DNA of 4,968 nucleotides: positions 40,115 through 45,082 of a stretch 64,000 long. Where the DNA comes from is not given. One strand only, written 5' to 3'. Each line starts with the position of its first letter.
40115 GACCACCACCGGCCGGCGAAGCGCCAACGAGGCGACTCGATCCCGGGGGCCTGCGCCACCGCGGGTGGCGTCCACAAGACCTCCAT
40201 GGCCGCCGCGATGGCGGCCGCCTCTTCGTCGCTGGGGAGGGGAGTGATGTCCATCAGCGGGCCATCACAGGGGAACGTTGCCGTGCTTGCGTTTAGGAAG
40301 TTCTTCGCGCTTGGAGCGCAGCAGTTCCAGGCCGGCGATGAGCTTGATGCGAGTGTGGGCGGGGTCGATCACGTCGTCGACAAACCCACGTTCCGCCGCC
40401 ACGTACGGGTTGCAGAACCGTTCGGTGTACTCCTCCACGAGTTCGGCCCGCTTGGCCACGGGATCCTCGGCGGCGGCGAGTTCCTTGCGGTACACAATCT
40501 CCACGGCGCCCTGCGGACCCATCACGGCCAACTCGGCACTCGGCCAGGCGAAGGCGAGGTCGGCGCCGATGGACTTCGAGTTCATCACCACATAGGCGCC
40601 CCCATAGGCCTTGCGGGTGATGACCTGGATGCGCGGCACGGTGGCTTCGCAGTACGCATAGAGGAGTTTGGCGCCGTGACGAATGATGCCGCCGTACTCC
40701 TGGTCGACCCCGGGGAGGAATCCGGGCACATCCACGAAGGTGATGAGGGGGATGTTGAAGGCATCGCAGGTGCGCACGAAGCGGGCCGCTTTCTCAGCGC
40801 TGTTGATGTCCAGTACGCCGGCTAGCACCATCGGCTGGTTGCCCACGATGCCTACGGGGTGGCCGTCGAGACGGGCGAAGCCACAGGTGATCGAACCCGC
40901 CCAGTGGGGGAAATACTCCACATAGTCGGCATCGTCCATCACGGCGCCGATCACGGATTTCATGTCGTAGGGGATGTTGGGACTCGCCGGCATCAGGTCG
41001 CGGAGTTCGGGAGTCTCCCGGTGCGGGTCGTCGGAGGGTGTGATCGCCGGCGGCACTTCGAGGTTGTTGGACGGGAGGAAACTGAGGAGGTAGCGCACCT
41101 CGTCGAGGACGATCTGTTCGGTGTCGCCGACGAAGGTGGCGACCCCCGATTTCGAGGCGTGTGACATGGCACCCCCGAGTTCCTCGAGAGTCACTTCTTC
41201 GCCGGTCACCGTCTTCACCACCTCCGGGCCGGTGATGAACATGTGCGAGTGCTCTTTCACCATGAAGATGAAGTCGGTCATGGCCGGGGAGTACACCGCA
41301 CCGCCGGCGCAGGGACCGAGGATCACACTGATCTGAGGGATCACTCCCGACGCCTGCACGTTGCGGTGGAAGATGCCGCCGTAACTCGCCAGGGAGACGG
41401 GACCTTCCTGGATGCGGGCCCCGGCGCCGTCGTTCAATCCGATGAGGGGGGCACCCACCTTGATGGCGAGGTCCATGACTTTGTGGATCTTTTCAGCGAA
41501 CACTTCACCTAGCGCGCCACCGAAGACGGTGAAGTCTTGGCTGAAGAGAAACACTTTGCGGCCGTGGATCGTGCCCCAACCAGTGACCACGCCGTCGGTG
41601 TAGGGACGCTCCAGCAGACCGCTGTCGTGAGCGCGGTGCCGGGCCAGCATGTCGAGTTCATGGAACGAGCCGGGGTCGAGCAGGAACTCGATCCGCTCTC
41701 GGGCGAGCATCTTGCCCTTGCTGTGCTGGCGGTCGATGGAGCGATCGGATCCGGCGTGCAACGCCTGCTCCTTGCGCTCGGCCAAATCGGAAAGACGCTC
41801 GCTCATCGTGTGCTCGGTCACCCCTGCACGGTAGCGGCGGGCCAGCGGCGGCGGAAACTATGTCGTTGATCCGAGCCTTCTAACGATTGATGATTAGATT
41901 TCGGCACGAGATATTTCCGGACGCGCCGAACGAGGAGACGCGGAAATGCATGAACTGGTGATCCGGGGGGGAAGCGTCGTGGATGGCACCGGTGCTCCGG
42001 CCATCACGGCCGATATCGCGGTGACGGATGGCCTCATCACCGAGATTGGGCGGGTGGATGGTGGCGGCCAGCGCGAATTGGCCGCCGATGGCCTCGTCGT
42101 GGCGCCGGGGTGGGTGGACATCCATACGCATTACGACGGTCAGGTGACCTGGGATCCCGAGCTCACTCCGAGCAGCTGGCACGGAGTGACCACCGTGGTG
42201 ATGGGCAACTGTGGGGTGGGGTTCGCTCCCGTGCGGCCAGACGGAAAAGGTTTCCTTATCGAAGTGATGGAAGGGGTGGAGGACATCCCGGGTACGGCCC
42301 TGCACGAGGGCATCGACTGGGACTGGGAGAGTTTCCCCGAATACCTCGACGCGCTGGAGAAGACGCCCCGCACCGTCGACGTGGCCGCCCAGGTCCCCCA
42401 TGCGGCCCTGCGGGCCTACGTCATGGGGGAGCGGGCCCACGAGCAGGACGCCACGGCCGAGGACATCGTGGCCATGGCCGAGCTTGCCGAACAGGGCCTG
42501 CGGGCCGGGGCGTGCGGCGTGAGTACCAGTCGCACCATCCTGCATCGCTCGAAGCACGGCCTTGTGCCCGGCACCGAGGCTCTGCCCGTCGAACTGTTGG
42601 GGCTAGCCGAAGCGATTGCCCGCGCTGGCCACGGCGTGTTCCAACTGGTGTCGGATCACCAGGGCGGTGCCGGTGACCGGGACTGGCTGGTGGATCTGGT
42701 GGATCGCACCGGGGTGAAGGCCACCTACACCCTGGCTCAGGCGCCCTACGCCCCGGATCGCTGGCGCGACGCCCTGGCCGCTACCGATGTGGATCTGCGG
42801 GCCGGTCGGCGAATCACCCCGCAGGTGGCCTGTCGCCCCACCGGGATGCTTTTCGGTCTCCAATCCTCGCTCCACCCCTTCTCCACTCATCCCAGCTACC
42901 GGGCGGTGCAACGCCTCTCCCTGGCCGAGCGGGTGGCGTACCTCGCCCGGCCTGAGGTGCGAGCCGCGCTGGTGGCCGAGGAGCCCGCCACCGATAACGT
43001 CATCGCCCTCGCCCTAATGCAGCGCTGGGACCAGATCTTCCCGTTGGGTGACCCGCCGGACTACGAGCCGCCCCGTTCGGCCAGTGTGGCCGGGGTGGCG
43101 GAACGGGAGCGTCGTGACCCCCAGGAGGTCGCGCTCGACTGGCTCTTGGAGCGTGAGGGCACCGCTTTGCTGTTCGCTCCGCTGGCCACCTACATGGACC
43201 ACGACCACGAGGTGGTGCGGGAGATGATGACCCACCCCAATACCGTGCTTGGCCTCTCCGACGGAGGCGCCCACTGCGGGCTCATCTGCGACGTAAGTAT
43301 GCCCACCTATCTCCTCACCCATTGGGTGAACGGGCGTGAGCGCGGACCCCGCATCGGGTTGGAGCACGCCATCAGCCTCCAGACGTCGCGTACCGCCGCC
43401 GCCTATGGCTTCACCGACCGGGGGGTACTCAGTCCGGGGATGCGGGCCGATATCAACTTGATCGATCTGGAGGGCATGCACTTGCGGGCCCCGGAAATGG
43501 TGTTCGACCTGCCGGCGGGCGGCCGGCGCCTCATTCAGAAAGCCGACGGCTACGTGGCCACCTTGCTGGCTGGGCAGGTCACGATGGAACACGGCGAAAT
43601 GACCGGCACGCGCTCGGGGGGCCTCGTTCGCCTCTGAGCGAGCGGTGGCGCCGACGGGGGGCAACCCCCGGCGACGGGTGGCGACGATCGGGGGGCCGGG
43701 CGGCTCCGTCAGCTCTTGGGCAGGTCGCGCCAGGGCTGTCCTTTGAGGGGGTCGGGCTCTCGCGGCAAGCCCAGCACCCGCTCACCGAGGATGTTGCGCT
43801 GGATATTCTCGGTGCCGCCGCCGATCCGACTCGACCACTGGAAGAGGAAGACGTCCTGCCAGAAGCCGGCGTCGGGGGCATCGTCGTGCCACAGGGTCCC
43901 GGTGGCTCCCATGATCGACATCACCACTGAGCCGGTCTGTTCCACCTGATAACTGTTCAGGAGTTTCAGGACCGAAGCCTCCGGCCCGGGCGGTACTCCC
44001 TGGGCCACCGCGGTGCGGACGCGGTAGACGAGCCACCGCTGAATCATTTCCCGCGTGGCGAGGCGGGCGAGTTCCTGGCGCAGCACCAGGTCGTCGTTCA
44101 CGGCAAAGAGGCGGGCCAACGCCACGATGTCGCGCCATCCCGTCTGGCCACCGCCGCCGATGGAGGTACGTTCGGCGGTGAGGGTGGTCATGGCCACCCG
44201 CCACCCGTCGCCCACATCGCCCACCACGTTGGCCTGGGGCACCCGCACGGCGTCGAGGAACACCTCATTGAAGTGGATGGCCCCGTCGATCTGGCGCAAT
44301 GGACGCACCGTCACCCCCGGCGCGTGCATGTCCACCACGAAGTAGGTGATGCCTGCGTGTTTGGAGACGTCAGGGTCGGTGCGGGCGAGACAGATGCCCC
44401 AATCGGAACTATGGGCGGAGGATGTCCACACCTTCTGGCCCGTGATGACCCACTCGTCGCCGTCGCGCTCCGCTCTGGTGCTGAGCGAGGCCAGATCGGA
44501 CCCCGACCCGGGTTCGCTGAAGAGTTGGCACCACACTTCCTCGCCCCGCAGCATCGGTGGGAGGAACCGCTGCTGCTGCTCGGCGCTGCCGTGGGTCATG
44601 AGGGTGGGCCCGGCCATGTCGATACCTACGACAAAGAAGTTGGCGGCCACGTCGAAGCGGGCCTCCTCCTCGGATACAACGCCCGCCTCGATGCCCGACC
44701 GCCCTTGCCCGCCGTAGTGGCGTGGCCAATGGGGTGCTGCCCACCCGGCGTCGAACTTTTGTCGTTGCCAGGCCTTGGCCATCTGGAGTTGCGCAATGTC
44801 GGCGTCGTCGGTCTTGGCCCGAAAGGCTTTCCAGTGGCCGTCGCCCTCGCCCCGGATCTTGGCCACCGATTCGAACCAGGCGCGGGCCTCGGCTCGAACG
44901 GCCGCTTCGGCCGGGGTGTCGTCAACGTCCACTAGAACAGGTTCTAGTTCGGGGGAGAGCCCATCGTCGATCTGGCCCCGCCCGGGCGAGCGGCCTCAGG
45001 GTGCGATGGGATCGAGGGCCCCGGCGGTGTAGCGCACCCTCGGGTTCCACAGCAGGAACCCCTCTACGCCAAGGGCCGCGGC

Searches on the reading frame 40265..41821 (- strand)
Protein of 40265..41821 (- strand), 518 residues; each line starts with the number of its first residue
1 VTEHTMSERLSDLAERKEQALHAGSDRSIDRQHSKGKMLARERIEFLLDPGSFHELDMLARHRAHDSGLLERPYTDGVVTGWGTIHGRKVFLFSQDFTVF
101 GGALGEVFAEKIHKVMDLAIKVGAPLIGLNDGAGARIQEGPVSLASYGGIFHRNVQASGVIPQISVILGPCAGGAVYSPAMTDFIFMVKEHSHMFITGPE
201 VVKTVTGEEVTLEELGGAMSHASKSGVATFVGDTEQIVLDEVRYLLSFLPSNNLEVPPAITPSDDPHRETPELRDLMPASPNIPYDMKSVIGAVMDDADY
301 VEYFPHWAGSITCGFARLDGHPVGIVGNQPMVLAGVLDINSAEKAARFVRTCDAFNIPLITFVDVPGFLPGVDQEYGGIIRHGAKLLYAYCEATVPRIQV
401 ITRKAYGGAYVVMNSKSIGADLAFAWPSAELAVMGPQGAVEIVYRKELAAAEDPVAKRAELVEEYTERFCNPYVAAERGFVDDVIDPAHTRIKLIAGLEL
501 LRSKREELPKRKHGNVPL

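Call 11: search_protein_families(library=pfam, proteins=[window:40265-41821:-], max_evalue=0.001)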
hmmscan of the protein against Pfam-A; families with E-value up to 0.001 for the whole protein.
window:40265-41821:- (518 aa): 2 families
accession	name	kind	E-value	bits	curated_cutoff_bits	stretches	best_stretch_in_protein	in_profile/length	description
PF01039.27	Carboxyl_trans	-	1.3e-197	657.7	22.3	1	31-515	1-492/493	Carboxyl transferase domain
PF03255.19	ACCA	-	5.2e-13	49.3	23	1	310-450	93-237/310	Acetyl co-enzyme A carboxylase carboxyltransferase-like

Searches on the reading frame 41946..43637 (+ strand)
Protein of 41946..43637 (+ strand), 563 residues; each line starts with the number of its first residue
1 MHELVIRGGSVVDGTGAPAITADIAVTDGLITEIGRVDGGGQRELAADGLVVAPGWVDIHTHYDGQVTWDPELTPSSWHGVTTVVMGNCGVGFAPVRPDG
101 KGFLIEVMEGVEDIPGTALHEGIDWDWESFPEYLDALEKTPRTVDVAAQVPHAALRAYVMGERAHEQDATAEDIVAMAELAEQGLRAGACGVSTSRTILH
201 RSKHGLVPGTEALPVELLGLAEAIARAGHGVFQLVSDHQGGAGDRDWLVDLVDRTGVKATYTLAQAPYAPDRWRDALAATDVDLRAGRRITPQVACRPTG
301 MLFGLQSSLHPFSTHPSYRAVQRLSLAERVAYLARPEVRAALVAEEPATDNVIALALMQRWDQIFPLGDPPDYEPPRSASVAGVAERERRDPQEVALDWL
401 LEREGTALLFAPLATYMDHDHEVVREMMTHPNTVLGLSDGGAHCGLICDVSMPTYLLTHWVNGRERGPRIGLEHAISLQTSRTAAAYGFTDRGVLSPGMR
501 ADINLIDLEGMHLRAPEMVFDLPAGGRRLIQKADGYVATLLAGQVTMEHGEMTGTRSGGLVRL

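Call 11: search_protein_families(library=pfam, proteins=[window:41946-43637:+], max_evalue=0.001)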
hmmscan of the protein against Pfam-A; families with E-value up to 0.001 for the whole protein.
window:41946-43637:+ (563 aa): 2 families
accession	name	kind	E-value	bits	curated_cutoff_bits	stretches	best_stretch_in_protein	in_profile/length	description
PF07969.17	Amidohydro_3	-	6.4e-45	154.9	29.7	1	45-546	3-471/472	Amidohydrolase family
PF01979.26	Amidohydro_1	-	1.8e-06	27.9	25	0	461-524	273-332/345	Amidohydrolase family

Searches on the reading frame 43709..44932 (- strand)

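Call 11: search_protein_families(library=pfam, proteins=[window:43709-44932:-], max_evalue=0.001)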
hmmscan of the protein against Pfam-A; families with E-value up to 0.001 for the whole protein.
window:43709-44932:- (407 aa): 3 families
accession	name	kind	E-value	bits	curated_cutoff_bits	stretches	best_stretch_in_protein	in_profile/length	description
PF02770.24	Acyl-CoA_dh_M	-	1e-20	74.2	33.3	1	135-217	1-86/97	Acyl-CoA dehydrogenase, middle domain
PF00441.29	Acyl-CoA_dh_1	-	3.4e-16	60.1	22.4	1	241-387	1-150/150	Acyl-CoA dehydrogenase, C-terminal domain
PF02771.21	Acyl-CoA_dh_N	-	4.8e-16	59.6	22.9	1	50-131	31-113/113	Acyl-CoA dehydrogenase, N-terminal domain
